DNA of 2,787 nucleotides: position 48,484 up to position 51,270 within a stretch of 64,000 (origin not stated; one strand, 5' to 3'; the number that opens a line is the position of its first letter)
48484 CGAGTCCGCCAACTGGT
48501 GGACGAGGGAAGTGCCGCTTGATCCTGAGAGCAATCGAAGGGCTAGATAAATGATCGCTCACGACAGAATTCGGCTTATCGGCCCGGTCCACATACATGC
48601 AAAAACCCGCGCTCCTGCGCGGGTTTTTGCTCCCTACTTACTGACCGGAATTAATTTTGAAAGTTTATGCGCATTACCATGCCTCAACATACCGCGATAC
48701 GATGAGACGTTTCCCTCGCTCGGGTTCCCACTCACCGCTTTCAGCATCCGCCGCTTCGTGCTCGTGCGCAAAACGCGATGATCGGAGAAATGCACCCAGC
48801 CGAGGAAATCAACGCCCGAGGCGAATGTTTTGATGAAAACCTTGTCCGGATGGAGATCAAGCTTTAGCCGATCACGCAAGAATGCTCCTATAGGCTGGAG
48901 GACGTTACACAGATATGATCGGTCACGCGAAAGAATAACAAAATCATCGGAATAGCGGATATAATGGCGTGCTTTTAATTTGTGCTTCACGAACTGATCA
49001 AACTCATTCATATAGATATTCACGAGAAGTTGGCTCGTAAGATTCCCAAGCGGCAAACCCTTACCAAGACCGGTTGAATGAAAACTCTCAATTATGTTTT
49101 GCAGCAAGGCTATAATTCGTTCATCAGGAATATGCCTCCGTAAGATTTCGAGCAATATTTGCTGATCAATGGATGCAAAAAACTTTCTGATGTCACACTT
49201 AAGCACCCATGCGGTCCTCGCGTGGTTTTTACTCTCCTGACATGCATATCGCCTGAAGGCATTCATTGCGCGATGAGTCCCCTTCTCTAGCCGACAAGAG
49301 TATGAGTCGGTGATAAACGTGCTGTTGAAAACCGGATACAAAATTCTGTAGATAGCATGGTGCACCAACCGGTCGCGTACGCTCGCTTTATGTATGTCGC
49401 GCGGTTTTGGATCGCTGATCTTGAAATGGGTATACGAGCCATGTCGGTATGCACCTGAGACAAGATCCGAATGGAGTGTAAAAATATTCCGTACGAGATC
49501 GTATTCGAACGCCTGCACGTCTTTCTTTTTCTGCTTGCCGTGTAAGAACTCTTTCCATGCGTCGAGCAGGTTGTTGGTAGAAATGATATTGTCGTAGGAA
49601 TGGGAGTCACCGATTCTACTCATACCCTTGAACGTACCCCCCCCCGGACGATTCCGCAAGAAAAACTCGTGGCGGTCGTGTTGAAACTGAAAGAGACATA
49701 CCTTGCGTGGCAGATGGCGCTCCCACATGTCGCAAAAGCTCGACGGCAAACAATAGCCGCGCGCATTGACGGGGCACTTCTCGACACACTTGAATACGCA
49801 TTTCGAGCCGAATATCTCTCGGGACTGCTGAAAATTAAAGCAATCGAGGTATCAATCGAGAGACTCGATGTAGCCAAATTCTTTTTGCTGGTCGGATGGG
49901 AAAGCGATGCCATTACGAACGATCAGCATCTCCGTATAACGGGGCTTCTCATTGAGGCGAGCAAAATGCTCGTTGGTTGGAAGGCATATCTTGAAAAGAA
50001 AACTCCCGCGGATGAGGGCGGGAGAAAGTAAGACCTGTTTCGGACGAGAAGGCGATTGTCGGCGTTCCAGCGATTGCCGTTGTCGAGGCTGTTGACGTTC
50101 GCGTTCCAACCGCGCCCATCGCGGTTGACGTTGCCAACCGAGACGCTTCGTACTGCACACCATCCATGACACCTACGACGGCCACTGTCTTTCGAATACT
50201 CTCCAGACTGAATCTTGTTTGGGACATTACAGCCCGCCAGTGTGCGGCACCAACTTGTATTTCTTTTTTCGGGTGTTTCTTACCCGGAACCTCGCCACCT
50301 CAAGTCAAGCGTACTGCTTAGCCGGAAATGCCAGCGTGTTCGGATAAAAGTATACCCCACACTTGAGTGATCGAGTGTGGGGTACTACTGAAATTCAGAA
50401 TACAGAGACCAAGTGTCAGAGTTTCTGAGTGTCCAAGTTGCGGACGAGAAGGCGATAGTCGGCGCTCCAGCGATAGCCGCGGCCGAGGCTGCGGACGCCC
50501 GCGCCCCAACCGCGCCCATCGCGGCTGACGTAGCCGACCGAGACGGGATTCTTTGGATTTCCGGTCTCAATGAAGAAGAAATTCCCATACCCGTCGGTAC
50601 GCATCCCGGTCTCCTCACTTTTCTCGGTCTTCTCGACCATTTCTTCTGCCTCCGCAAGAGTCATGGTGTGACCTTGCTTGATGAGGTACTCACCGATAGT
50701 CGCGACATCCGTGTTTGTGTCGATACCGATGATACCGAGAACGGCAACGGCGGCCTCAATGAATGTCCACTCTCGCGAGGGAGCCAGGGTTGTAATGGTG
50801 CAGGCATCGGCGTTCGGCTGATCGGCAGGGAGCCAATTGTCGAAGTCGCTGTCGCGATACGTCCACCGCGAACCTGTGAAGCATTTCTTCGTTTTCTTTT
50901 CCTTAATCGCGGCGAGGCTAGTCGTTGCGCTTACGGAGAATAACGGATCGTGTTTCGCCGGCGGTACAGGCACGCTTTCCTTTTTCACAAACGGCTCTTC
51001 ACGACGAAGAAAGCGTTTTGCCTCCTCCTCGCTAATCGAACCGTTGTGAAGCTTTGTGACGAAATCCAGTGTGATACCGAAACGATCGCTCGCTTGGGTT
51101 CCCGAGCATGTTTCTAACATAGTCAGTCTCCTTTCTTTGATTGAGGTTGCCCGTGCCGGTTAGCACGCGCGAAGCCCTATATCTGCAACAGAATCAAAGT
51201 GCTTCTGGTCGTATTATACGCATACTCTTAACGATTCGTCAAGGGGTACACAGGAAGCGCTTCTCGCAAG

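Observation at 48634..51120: Complete diversity-generating retroelement (DGR): RT, Avd-like gene, TR/VR pair with adenine-specific mutagenesis, and a CLec-like target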

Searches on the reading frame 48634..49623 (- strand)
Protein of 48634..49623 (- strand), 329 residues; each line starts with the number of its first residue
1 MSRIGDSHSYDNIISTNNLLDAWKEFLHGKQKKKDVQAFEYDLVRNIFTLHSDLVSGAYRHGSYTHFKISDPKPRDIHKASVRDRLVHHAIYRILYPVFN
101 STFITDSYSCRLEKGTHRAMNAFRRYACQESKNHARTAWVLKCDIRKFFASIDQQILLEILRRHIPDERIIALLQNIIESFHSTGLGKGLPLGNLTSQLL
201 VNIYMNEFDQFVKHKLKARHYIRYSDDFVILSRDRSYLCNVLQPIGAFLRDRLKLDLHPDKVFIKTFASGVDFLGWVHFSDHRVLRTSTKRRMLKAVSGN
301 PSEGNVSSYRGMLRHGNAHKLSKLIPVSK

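Call 4: search_protein_families(library=pfam, proteins=[window:48634-49623:-], max_evalue=0.1)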
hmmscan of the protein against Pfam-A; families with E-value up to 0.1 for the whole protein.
window:48634-49623:- (329 aa): 2 families
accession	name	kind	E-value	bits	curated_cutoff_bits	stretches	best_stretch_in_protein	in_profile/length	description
PF00078.32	RVT_1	-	1e-22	81.3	29.6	1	74-276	9-203/205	Reverse transcriptase (RNA-dependent DNA polymerase)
PF12972.12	NAGLU_C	-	0.033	14.3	25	1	14-53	64-103/268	Alpha-N-acetylglucosaminidase (NAGLU) C-terminal domain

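Call 12: search_solved_structures(query=window:48634-49623:-, max_evalue=0.001, show_alignments=1)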
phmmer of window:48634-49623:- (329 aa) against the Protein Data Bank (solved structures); distinct sequences matched with E-value up to 0.001: 16.
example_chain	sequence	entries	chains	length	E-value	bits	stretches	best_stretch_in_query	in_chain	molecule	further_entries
8ub7_A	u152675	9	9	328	3.3e-45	158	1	10-314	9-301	Reverse transcriptase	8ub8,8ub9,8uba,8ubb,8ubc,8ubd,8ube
5hhl_A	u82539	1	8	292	9.3e-19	71.1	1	7-285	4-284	Retron-type reverse transcriptase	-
7uim_D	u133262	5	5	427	1.8e-18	70.2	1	7-290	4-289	Group II intron reverse transcriptase/maturase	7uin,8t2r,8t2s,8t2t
6ar1_A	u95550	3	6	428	5.2e-18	68.6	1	13-266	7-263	GsI-IIC RT | Trt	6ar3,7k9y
5hhj_A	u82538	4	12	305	8.5e-18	67.9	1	4-282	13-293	Retron-type reverse transcriptase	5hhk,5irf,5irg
8bgj_A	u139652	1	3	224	1.6e-15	60.4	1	139-269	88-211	RNA-directed DNA polymerase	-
5g2x_C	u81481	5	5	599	1.3e-14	57.4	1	71-217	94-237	GROUP II INTRON-ENCODED PROTEIN LTRA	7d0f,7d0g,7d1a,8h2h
6me0_C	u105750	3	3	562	8.8e-10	41.6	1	73-277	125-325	Maturase reverse transcriptase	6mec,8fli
7kft_D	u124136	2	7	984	7.3e-09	38.6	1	77-285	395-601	Cas6-RT-Cas1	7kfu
9z6y_A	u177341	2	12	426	4.1e-06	29.5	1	141-233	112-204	Drt3a reverse transcriptase protein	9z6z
9d5x_A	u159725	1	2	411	0.00019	24.1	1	138-251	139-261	Group II intron-like 4 reverse transcriptase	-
9d4s_A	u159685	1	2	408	0.0002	24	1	138-252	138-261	Group II intron-like 4 reverse transcriptase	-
9ioa_A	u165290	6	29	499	0.00032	23.4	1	82-251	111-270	RNA-dependent DNA polymerase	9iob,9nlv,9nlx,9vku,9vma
9c0i_A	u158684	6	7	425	0.0005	22.7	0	187-268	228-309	Reverse transcriptase/maturase family protein | Antiviral reverse transcriptase Drt2 | RNA-dependent DNA polymerase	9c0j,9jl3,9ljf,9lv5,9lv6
9lje_A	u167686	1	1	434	0.00052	22.7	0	187-268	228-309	RNA-dependent DNA polymerase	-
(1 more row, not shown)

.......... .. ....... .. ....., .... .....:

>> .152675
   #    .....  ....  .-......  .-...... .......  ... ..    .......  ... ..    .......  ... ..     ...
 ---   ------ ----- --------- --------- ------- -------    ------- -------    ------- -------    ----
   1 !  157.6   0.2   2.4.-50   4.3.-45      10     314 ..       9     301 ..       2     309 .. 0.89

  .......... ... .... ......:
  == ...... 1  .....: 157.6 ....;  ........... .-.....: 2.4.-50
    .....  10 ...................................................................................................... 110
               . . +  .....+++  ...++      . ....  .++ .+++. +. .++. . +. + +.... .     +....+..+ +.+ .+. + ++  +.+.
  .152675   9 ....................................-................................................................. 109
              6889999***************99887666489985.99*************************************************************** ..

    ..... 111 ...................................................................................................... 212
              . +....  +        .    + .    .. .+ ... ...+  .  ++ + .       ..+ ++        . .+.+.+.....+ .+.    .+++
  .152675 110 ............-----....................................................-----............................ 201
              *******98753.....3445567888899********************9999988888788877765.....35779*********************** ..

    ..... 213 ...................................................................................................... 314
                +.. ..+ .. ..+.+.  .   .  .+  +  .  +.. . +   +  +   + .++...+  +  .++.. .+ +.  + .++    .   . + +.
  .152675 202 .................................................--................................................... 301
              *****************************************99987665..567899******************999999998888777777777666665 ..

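Call 14: search_protein_families(library=ncbifam, proteins=[window:48634-49623:-], max_evalue=0.1)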
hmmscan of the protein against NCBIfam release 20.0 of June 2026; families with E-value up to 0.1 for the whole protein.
window:48634-49623:- (329 aa): 9 families
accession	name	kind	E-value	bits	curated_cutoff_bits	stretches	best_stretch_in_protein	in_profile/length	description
TIGR04416.1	group_II_RT_mat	equivalog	6.1e-42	144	300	1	33-310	22-292/353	group II intron reverse transcriptase/maturase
NF041747.1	Drt3a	equivalog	2.1e-20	73.5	200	1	137-268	110-241/412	antiviral reverse transcriptase Drt3a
NF038233.2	retron_St85_RT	exception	4.5e-18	65.5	235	1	116-252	65-202/289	retron St85 family RNA-directed DNA polymerase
NF041746.1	Drt2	equivalog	6.6e-14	51.9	390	1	186-289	220-332/416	antiviral reverse transcriptase Drt2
TIGR04499.1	abortive_AbiA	subfamily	2.9e-07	29.6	250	1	113-233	121-253/615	AbiA family abortive infection protein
NF042941.1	Retron_TIR_antiphage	equivalog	3.4e-06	26.1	600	1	128-236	82-188/464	TIR domain-containing anti-phage reverse transcriptase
NF041750.1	Drt5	equivalog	0.00033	19.8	550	1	107-261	95-247/484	antiviral reverse transcriptase Drt5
NF041749.1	Drt4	equivalog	0.00051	19.1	450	1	188-267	193-269/489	antiviral reverse transcriptase Drt4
NF038237.1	retron_Ec67_fus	exception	0.04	12.3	450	1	58-237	28-210/572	retron Ec67 family RNA-directed DNA polymerase/endonuclease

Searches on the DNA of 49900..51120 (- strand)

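Call 56: search_rna_families(source=window, start=49900, end=50450, threshold=evalue, max_evalue=10)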
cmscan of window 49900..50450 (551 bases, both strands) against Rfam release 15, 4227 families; matches with E-value up to 10: 2.
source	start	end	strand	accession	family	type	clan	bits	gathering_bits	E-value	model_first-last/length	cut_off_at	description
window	50337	50400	-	RF03295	mir-7594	Gene; miRNA;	-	17.6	80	0.88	1-63/63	no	mir-7594 microRNA precursor family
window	49995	50055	-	RF02837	anti-hemB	Gene; sRNA;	-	12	49.5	5.4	1-81/81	no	Burkholderia RNA 7 (anti-hemB)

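Call 73: search_rna_families(sources=[L001, L003, L007, L009, L005, L018, L021, L024], threshold=gathering)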
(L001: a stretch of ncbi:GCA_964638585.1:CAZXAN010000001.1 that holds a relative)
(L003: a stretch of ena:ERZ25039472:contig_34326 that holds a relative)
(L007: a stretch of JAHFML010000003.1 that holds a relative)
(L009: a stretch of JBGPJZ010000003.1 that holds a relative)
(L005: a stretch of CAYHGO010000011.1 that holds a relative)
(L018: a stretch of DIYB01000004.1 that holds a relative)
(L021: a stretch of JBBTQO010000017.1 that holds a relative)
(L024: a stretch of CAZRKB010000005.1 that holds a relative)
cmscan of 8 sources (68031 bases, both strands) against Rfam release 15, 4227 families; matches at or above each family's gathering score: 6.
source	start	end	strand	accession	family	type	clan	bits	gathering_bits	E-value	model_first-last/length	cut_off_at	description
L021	2497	2568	-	RF00005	tRNA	Gene; tRNA;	CL00001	69.7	29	4e-13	1-71/71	no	tRNA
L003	622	694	+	RF00005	tRNA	Gene; tRNA;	CL00001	68.8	29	7.1e-13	1-71/71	no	tRNA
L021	2888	2960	-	RF00005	tRNA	Gene; tRNA;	CL00001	66.5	29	3.1e-12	1-71/71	no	tRNA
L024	2704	2776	-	RF00005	tRNA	Gene; tRNA;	CL00001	66.5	29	3.1e-12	1-71/71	no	tRNA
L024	1663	1734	-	RF00005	tRNA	Gene; tRNA;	CL00001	65.7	29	5.1e-12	1-71/71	no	tRNA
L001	781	867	+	RF00005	tRNA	Gene; tRNA;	CL00001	58.8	29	4.1e-10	1-71/71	no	tRNA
